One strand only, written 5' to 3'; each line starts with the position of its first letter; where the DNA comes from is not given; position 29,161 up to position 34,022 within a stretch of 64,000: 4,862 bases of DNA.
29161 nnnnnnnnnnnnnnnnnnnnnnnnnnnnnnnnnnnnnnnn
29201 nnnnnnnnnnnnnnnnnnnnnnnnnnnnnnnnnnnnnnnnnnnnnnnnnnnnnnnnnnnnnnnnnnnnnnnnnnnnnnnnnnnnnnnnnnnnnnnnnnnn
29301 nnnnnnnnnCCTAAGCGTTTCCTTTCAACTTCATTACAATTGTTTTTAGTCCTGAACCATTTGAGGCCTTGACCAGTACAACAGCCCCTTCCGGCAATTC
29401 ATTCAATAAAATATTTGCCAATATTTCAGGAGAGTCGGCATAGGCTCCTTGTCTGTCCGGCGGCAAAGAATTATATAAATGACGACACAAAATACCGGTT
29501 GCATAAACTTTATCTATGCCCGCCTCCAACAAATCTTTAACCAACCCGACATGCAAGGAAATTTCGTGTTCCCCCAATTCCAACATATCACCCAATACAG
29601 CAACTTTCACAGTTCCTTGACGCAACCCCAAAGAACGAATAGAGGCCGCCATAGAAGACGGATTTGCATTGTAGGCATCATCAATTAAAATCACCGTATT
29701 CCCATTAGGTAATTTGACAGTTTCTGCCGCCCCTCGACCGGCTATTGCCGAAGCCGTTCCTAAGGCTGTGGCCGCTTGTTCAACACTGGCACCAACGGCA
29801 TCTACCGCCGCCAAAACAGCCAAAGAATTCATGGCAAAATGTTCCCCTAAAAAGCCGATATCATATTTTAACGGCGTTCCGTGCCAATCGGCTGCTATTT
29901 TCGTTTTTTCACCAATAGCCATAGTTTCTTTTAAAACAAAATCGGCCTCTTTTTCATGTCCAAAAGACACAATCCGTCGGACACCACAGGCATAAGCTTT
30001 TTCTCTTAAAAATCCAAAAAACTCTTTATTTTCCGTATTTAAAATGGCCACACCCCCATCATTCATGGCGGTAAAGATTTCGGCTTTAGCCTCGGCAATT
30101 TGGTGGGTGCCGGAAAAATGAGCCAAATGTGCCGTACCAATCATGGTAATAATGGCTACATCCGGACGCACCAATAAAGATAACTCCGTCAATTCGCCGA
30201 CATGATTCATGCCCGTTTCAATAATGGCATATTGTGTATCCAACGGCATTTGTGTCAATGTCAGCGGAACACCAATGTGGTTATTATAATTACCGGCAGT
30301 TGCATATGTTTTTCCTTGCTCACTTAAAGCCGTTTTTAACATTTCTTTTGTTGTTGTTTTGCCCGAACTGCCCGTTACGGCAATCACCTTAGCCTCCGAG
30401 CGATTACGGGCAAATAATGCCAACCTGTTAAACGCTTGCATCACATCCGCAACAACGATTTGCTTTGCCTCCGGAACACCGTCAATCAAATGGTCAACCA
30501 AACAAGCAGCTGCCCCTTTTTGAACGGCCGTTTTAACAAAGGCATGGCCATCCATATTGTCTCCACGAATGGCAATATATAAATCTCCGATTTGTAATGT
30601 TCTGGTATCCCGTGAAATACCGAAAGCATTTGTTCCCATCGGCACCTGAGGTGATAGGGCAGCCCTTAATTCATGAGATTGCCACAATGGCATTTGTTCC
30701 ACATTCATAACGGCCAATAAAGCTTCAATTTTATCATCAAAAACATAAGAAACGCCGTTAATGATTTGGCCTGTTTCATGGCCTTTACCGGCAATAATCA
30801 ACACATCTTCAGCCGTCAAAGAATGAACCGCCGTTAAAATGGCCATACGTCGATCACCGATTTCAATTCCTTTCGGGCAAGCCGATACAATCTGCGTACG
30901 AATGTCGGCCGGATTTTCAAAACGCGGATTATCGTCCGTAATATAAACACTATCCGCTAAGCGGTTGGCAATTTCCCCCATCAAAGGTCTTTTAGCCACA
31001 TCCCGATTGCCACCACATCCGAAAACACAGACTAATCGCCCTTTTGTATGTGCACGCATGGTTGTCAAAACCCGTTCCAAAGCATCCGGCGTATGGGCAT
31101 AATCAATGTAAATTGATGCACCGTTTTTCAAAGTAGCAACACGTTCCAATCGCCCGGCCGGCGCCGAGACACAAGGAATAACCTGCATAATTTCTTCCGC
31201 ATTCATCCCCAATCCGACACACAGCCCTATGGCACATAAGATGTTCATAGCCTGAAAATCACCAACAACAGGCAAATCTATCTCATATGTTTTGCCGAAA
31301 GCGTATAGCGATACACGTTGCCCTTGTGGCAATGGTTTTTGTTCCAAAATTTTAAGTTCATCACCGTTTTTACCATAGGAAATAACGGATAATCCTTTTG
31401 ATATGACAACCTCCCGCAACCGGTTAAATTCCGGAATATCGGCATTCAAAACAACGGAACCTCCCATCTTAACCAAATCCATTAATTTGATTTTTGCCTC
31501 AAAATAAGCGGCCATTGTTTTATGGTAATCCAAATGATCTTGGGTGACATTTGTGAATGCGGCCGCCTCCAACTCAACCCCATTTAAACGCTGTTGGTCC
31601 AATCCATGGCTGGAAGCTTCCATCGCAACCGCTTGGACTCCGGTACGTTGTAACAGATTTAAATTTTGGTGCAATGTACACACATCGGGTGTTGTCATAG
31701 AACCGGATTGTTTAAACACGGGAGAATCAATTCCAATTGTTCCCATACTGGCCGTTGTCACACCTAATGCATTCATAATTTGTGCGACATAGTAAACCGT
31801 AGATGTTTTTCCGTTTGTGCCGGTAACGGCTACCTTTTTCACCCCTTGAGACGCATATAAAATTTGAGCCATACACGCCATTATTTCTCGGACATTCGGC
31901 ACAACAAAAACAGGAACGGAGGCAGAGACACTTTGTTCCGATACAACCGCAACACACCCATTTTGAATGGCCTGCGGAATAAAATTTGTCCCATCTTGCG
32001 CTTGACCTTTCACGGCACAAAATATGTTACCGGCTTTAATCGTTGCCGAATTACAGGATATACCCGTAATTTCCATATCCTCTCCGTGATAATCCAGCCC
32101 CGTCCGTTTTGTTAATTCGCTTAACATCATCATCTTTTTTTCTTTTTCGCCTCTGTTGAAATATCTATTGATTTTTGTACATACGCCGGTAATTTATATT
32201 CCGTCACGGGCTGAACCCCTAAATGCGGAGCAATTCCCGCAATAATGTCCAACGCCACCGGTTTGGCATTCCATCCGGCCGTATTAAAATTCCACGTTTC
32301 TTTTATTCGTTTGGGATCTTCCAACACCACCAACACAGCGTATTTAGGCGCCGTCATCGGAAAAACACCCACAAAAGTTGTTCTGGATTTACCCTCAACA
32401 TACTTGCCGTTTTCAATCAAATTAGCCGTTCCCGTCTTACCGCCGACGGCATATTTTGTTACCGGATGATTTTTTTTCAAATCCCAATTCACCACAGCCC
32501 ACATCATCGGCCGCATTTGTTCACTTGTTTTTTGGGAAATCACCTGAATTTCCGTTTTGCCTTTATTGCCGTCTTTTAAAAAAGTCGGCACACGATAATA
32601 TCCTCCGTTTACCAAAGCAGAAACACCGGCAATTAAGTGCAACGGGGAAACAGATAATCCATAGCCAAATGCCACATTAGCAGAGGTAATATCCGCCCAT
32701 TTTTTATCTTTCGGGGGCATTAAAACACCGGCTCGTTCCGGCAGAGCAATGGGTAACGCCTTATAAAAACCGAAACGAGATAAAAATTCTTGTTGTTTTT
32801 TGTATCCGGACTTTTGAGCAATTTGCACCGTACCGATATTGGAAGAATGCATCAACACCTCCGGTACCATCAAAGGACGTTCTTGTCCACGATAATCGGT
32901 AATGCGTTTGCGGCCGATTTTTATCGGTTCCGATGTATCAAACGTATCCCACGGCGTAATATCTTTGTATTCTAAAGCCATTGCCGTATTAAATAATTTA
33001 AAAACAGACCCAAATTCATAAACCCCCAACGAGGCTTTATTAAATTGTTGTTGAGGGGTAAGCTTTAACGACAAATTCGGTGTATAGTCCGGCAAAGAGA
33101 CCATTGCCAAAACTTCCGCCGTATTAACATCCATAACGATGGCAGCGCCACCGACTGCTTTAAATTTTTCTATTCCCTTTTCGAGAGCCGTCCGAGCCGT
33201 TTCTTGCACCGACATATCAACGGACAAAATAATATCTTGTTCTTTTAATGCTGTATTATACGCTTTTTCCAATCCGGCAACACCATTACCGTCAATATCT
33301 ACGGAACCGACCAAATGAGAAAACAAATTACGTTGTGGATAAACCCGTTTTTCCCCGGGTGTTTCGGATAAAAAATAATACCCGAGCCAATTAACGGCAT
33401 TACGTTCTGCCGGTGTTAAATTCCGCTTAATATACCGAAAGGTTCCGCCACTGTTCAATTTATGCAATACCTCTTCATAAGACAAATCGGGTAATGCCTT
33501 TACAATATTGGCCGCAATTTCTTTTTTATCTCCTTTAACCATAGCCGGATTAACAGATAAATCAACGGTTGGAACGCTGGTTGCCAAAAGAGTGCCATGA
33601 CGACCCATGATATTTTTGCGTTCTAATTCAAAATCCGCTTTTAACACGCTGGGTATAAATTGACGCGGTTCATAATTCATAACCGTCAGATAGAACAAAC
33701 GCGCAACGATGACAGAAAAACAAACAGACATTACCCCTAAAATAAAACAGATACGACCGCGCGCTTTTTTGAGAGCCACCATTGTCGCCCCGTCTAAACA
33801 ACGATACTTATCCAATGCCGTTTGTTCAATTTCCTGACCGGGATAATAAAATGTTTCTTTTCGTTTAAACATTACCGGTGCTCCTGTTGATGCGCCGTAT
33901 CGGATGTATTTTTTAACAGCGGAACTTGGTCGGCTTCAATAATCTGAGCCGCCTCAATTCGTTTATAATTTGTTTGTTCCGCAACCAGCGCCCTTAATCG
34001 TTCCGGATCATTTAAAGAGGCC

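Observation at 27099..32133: Single-ORF MurE-MurF fusion and absence of murD from an otherwise complete dcw cluster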

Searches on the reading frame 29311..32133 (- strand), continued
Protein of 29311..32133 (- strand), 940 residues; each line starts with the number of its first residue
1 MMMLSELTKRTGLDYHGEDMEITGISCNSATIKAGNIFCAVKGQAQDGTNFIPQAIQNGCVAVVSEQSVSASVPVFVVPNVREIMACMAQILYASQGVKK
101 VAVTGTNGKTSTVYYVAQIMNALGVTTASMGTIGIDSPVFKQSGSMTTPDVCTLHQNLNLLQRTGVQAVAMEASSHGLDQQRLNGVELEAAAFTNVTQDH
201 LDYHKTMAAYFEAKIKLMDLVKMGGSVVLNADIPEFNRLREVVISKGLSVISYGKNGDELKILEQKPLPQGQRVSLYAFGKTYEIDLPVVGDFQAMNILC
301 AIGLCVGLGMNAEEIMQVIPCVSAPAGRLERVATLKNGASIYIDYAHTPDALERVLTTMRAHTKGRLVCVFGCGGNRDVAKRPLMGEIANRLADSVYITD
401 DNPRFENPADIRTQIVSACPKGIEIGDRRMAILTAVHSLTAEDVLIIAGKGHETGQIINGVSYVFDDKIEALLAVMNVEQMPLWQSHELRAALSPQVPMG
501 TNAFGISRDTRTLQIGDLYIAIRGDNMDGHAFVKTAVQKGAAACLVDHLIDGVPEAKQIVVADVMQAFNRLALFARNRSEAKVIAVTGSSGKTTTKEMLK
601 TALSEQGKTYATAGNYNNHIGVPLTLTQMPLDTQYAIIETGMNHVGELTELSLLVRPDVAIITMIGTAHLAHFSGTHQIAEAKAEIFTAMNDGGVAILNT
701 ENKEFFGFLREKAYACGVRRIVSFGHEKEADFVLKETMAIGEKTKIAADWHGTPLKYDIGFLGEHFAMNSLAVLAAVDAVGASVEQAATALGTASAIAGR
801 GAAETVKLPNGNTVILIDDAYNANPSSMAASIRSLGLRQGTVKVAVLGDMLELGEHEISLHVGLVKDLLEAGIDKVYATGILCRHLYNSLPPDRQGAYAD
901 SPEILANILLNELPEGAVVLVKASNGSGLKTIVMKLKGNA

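Call 55: fold_search(model_id=the predicted structure, library=pdb)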
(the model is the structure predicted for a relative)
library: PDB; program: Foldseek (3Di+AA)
matches with E <= 10: 1414; with E <= 0.001: 161
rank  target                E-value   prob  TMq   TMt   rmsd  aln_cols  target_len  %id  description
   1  8f5d                  1.3e-63  1.00  0.40  0.47  15.7       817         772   32  Architecture of the MurE-MurF ligase bacterial cell wall biosynthesis complex (released 2023-06-07)
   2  4c13                  3.6e-40  1.00  0.48  0.90   2.3       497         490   31  x-ray crystal structure of Staphylococcus aureus MurE with UDP-MurNAc- Ala-Glu-Lys (released 2013-10-02)
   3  4c12                  5.6e-40  1.00  0.48  0.89   2.4       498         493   30  X-ray Crystal Structure of Staphylococcus aureus MurE with UDP-MurNAc- Ala-Glu-Lys and ADP (released 2013-10-02)
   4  4qf5_B                1.1e-39  1.00  0.44  0.87   3.3       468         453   34  Crystal structure I of MurF from Acinetobacter baumannii (released 2015-04-01)
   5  4qf5_A                3.8e-39  1.00  0.44  0.87   3.1       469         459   33  Crystal structure I of MurF from Acinetobacter baumannii (released 2015-04-01)
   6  1e8c_B                4.2e-39  1.00  0.48  0.88   2.7       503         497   31  Structure of MurE the UDP-N-acetylmuramyl tripeptide synthetase from E. coli (released 2001-09-13)
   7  1e8c_A                7.8e-39  1.00  0.48  0.88   2.8       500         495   31  Structure of MurE the UDP-N-acetylmuramyl tripeptide synthetase from E. coli (released 2001-09-13)
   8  2xja_C                1.0e-38  1.00  0.46  0.85   3.0       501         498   34  Structure of MurE from M.tuberculosis with dipeptide and ADP (released 2010-08-18)
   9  2wtz_B                1.2e-38  1.00  0.46  0.83   3.1       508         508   33  MurE ligase of Mycobacterium Tuberculosis (released 2009-12-15)
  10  2xja_A                1.5e-38  1.00  0.47  0.85   2.9       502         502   34  Structure of MurE from M.tuberculosis with dipeptide and ADP (released 2010-08-18)
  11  4qdi                  1.5e-38  1.00  0.43  0.84   3.6       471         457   33  Crystal structure II of MurF from Acinetobacter baumannii (released 2015-04-01)
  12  8g6p                  1.6e-38  1.00  0.47  0.84   2.9       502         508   32  Crystal structure of Mycobacterium thermoresistibile MurE in complex with ADP and 2,6-Diaminopimelic acid (released 2023-04-05)
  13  7b68_A                2.2e-38  1.00  0.41  0.72   6.0       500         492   32  Crystal structure of MurE from E.coli in complex with Z57299526 (released 2020-12-23)
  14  2xja_B                2.9e-38  1.00  0.47  0.86   2.8       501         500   34  Structure of MurE from M.tuberculosis with dipeptide and ADP (released 2010-08-18)
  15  2wtz_A                4.2e-38  1.00  0.47  0.85   2.9       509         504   33  MurE ligase of Mycobacterium Tuberculosis (released 2009-12-15)
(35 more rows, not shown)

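Call 62: find_related_loci(query=window:29311-32133:-, collection=metagenome_contigs, flank=10000)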
Query window:29311-32133:- (940 aa) in metagenome_contigs; peptide patterns used: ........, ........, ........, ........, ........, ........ (x = any residue, [..] = any of these).
600 stretches matched a pattern (row limit reached: there are more); 579 encode a relative of the query (tblastn E <= 1e-3); the best 80 are kept; 80 distinct loci.
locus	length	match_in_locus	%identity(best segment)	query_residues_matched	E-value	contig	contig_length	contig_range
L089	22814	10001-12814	45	4-937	0e+0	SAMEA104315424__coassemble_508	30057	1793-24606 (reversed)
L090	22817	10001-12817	46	2-937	0e+0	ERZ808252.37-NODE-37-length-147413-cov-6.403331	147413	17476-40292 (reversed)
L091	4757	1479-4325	41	2-933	0e+0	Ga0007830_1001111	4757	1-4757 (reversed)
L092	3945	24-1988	50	18-938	0e+0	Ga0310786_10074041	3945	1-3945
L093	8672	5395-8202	34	1-929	4e-166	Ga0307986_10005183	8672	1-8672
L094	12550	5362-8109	32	2-936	1e-165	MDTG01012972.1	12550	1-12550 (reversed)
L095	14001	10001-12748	34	2-936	1e-163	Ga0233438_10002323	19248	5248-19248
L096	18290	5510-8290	33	22-938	7e-163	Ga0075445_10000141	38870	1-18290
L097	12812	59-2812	34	2-936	2e-161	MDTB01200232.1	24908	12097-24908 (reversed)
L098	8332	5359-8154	34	18-938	1e-161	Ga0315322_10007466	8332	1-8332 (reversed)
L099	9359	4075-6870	34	18-938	2e-161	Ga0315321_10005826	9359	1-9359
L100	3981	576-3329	33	2-936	2e-165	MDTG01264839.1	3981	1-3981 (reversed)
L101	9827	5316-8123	33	1-929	1e-158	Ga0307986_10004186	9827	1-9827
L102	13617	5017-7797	33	22-938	4e-158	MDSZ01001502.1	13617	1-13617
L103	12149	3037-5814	33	23-938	3e-158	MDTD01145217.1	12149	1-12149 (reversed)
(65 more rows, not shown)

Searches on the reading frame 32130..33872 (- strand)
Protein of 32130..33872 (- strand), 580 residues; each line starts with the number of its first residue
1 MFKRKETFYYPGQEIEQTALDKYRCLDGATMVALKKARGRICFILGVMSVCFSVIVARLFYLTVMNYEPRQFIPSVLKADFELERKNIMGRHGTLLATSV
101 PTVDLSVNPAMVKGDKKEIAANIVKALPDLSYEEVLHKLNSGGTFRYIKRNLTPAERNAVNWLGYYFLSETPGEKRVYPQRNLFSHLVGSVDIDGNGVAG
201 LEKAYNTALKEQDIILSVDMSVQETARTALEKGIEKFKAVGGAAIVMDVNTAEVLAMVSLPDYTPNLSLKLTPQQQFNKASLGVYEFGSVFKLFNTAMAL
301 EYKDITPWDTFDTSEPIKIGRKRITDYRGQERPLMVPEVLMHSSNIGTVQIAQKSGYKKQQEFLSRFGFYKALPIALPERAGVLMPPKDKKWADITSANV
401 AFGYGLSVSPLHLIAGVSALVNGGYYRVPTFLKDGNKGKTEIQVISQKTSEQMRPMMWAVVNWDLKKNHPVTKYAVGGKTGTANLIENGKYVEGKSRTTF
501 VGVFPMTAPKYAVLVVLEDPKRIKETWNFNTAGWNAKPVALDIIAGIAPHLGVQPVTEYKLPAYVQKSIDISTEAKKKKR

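Call 3: search_protein_families(library=pfam, proteins=[window:32130-33872:-])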
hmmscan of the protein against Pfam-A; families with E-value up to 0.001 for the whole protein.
window:32130-33872:- (580 aa): 2 families
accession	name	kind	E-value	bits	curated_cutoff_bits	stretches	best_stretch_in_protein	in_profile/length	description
PF00905.27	Transpeptidase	-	1.5e-56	192.2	22.1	1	242-532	1-286/299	Penicillin binding protein transpeptidase domain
PF03717.20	PBP_dimer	-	2.8e-07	31.5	24.4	1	85-192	6-124/180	Penicillin-binding Protein dimerisation domain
